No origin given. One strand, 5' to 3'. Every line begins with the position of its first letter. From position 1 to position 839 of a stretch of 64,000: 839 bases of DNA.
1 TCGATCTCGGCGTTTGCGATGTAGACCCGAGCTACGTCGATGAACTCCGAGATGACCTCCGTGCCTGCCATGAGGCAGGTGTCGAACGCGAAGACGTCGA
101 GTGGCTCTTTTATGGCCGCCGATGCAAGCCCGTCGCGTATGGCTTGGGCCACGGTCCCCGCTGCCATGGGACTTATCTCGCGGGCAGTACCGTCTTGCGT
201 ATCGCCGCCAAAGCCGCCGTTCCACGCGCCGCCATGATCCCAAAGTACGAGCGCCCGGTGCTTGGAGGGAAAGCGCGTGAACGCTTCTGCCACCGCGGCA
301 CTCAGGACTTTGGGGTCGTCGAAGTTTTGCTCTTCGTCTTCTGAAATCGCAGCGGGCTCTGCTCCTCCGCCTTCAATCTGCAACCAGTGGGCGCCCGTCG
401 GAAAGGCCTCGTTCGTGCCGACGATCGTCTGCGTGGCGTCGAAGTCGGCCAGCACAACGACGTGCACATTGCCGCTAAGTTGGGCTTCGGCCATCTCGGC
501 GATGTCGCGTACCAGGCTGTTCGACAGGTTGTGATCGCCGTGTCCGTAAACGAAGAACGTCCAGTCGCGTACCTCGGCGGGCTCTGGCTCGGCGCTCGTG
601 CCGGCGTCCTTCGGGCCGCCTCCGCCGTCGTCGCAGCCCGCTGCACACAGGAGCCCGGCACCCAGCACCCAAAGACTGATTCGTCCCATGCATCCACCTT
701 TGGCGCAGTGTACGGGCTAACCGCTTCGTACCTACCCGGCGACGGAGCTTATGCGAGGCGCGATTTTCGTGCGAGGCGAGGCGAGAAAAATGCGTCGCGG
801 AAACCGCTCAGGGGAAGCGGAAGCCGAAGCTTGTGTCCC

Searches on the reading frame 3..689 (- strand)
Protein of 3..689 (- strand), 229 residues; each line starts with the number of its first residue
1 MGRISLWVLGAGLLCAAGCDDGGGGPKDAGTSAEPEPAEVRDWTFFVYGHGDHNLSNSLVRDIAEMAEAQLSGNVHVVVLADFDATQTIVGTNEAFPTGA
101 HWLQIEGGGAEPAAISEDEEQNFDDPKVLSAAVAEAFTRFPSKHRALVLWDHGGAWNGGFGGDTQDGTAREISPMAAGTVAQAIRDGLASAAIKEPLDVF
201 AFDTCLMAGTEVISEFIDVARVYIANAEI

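Call 12: search_protein_families(library=pfam, proteins=[window:3-689:-], max_evalue=0.001)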
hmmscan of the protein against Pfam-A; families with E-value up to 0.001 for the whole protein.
window:3-689:- (229 aa): 1 family
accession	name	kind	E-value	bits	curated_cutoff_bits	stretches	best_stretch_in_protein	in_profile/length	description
PF03415.19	Peptidase_C11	-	5.8e-17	62.7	25.8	1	47-227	1-167/359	Clostripain family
